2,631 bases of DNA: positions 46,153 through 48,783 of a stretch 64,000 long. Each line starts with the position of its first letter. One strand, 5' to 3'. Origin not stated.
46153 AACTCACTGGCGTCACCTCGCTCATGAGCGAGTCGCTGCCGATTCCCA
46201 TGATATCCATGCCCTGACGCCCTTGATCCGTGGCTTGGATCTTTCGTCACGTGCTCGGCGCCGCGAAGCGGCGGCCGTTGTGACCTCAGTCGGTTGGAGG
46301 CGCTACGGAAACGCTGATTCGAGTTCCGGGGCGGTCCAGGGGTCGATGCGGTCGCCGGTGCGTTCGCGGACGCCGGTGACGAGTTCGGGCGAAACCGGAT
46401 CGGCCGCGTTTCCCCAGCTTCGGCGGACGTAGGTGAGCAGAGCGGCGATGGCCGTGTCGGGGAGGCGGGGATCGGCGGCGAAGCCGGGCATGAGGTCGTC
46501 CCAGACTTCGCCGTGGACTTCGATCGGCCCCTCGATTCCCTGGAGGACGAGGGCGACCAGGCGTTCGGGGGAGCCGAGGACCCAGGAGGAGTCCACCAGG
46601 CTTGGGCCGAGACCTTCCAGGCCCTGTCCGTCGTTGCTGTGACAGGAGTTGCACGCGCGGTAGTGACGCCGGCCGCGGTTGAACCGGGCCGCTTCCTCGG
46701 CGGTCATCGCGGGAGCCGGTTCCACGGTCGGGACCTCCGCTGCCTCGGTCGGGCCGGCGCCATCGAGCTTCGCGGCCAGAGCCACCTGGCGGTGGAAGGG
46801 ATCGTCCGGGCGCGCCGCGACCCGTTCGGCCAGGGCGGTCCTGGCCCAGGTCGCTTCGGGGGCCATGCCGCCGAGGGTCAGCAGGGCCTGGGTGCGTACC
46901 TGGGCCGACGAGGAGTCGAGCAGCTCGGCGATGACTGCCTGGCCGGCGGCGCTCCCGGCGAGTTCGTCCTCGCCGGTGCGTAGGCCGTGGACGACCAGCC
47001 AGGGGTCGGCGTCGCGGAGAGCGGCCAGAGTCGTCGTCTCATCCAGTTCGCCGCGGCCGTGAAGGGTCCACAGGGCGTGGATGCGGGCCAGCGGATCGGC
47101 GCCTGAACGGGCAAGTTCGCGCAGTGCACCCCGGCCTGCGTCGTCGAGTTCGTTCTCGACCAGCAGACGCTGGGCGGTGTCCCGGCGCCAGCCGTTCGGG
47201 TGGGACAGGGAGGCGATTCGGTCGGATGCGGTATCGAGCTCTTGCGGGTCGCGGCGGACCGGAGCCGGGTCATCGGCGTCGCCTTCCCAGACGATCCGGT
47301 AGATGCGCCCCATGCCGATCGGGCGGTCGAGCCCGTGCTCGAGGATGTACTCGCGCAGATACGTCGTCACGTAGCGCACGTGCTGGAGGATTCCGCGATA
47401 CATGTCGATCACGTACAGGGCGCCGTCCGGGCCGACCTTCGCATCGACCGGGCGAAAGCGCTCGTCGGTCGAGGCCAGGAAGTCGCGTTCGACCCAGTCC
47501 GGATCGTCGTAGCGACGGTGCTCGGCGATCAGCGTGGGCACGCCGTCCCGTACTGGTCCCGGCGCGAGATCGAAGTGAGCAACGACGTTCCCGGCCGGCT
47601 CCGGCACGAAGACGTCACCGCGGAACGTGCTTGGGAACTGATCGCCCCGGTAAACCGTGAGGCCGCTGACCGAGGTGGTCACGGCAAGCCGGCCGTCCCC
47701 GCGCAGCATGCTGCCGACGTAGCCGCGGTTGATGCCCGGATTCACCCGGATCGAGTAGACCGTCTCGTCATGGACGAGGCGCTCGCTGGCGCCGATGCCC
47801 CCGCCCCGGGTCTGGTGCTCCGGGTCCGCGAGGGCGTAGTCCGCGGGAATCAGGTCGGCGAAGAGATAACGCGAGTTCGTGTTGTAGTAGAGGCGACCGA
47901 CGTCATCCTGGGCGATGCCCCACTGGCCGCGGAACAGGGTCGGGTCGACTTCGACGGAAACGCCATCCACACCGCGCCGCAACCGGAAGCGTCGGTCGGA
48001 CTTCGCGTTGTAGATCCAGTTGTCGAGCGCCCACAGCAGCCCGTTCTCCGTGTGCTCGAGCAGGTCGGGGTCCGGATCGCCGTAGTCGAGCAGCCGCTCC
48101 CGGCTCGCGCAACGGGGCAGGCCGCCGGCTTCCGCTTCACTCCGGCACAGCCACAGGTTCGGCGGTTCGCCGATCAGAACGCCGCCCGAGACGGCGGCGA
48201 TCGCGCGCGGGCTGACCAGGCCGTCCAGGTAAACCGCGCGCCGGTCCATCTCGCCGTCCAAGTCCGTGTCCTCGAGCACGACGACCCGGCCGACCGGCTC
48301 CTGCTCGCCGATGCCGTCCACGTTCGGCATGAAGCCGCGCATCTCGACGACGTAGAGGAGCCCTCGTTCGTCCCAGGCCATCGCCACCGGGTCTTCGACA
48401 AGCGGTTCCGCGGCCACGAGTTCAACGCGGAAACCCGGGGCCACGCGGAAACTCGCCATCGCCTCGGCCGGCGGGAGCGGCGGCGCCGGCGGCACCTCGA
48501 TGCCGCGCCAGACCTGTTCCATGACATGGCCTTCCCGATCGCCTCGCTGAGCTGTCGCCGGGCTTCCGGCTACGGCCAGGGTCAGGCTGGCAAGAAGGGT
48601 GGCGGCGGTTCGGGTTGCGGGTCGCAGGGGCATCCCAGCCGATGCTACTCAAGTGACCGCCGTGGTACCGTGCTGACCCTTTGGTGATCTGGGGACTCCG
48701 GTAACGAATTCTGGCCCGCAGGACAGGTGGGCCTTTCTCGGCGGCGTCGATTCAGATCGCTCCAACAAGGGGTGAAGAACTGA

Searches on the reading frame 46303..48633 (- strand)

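Call 22: search_protein_families(library=pfam, proteins=[window:46303-48633:-], max_evalue=0.01)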
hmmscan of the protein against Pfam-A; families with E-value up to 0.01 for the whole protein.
window:46303-48633:- (776 aa): 4 families
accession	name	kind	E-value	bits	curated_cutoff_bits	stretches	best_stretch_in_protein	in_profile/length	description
PF23500.1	DUF7133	-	2.7e-89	300.6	27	1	55-448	2-382/385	Domain of unknown function (DUF7133)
PF13442.11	Cytochrome_CBB3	-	6.8e-06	26.8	27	1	651-736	3-68/68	Cytochrome C oxidase, cbb3-type, subunit III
PF00034.26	Cytochrom_C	-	0.0004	22.1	21.3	1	653-738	3-88/90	Cytochrome c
PF13646.12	HEAT_2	-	0.0085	16.8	27.7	0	475-545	7-77/88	HEAT repeats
